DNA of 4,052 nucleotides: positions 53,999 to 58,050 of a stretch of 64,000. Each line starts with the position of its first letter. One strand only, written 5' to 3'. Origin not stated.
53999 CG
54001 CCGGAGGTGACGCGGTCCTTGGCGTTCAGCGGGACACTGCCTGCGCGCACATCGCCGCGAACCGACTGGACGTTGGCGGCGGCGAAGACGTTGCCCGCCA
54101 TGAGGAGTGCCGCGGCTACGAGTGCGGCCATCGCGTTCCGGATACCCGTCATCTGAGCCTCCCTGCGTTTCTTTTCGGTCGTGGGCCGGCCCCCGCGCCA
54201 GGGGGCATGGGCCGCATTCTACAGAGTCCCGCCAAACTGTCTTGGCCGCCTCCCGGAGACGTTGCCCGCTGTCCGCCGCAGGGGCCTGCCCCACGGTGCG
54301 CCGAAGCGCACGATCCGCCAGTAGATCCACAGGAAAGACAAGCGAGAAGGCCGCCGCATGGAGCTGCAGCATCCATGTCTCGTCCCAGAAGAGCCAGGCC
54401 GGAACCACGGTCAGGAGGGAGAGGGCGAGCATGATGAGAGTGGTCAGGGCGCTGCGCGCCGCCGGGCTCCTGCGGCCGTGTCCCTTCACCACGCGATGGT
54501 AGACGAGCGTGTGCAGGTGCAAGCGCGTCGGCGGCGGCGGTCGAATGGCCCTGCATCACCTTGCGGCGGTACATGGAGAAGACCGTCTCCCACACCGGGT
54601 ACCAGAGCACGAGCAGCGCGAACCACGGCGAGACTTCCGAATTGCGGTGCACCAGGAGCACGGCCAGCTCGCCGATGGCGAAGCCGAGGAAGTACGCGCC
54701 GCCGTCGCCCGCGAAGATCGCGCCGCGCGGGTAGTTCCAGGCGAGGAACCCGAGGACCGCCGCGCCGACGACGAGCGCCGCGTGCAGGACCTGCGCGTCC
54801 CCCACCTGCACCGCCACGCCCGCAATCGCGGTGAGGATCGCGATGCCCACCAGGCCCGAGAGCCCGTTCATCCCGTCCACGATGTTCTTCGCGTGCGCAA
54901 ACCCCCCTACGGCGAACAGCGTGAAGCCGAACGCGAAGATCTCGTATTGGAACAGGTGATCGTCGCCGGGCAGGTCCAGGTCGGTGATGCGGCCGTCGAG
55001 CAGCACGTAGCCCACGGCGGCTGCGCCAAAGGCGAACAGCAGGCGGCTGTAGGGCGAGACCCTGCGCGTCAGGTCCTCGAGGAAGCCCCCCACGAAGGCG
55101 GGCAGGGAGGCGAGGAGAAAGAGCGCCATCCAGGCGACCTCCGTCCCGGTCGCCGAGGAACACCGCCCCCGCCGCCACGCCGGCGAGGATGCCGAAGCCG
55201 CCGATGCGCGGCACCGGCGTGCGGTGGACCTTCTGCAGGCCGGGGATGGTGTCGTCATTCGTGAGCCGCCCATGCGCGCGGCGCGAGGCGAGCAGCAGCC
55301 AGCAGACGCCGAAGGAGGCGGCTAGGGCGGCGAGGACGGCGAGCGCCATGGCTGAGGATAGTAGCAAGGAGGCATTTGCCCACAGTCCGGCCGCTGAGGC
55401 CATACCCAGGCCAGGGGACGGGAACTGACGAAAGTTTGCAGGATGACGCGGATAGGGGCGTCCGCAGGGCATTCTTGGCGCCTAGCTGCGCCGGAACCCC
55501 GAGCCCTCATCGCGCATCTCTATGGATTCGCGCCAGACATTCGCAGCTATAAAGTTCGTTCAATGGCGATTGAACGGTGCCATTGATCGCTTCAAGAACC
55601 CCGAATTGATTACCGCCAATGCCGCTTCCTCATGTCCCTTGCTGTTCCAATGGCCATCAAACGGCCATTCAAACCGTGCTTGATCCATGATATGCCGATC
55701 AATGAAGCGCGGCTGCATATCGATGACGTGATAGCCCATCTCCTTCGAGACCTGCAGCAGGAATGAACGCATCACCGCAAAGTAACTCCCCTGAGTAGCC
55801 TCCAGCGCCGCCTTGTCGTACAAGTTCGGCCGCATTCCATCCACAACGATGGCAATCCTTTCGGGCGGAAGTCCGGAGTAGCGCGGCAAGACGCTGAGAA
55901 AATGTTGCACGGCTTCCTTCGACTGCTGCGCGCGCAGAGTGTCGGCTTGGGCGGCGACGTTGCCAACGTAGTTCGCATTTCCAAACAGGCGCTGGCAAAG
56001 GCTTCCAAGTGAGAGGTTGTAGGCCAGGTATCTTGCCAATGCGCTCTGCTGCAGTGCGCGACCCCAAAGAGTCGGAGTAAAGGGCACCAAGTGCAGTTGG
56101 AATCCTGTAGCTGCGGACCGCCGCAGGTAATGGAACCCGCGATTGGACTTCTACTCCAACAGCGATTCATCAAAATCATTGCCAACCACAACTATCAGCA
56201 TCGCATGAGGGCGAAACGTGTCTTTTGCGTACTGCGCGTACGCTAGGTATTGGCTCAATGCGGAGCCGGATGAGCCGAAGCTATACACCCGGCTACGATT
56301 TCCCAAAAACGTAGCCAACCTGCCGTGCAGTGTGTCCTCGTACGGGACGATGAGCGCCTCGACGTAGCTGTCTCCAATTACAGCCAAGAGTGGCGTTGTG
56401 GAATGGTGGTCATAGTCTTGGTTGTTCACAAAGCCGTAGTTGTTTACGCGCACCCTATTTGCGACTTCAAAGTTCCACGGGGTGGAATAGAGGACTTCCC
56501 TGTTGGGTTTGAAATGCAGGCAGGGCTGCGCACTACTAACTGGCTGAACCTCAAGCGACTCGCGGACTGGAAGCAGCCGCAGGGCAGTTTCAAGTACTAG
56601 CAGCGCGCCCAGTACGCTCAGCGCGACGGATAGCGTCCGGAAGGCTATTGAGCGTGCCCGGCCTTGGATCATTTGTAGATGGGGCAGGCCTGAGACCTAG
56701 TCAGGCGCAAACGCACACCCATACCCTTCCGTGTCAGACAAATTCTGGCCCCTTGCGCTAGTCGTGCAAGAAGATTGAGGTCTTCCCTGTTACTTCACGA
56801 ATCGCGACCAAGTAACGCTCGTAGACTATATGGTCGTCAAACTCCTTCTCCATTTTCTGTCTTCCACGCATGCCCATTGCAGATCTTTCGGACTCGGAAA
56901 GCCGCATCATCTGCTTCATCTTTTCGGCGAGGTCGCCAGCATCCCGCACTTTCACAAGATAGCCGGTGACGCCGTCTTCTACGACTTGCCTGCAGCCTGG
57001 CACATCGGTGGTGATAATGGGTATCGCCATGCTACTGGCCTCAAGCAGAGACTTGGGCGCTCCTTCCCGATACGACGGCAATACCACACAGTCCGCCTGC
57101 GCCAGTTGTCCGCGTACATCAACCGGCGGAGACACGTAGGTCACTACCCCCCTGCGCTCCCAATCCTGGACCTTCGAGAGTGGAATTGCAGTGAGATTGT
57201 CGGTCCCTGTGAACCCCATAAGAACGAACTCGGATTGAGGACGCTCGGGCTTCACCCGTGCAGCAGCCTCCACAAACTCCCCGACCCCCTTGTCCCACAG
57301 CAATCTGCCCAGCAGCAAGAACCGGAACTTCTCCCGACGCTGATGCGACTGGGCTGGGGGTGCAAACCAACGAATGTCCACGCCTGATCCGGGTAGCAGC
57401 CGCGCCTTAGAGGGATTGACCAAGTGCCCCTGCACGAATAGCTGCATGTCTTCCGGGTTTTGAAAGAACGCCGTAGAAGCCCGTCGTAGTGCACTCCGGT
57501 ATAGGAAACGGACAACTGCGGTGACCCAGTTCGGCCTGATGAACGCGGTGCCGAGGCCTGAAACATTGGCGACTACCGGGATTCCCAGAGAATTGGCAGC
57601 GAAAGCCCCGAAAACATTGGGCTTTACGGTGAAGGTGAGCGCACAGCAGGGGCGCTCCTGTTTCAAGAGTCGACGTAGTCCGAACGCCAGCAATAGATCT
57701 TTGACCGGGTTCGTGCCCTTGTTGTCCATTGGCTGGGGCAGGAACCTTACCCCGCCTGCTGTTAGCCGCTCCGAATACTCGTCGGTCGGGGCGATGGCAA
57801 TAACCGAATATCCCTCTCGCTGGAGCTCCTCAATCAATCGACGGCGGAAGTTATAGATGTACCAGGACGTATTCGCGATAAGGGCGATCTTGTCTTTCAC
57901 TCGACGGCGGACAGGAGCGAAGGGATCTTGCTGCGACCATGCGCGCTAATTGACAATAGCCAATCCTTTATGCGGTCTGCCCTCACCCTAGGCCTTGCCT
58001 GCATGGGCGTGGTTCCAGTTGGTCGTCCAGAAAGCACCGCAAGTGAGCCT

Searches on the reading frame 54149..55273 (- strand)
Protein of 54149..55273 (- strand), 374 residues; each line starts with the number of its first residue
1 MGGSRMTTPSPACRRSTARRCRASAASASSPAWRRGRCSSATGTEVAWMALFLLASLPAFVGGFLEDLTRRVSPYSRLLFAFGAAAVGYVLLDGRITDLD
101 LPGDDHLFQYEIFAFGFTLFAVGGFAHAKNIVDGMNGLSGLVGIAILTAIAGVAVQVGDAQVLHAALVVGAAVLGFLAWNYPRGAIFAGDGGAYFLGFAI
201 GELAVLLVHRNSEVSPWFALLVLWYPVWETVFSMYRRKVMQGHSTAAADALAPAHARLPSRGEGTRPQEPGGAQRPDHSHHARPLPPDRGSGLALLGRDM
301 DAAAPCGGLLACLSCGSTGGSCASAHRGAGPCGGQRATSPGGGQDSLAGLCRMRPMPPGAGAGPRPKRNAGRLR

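Call 58: search_protein_families(library=pfam, proteins=[window:54149-55273:-], max_evalue=0.0001)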
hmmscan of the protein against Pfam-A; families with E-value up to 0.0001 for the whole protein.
window:54149-55273:- (374 aa): 1 family
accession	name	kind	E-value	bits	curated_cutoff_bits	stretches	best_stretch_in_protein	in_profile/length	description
PF00953.26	Glycos_transf_4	-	3.3e-28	99.1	27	1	50-207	2-159/160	Glycosyl transferase family 4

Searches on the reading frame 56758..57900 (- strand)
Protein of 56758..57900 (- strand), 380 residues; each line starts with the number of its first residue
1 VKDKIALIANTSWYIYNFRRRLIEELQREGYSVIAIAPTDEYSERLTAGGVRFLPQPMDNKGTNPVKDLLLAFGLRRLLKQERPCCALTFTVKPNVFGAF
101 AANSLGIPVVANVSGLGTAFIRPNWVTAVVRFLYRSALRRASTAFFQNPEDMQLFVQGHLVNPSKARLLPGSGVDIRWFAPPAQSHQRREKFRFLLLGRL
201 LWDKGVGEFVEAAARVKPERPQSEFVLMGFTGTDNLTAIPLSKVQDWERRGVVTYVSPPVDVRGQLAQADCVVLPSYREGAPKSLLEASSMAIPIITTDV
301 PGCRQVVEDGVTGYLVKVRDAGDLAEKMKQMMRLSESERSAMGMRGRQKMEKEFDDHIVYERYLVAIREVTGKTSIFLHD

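Call 58: search_protein_families(library=pfam, proteins=[window:56758-57900:-], max_evalue=0.0001)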
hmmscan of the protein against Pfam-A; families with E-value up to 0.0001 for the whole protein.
window:56758-57900:- (380 aa): 6 families
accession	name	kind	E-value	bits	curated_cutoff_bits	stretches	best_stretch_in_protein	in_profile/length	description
PF00534.26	Glycos_transf_1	-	1.2e-26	93.7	26.4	1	187-348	11-171/172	Glycosyl transferases group 1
PF13692.12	Glyco_trans_1_4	-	2.8e-25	89.7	27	1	193-332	3-140/142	Glycosyl transferases group 1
PF13579.12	Glyco_trans_4_4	-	2.4e-15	57.6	29.7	1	20-170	8-156/158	Glycosyl transferase 4-like domain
PF13477.12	Glyco_trans_4_2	-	4.5e-10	40.3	23.4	1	4-148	1-139/139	Glycosyl transferase 4-like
PF20706.3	GT4-conflict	-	5.4e-09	36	26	1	161-313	170-326/385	Family 4 Glycosyltransferase in conflict systems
PF13439.12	Glyco_transf_4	-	3e-08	34.3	28.5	1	20-170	9-163/170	Glycosyltransferase Family 4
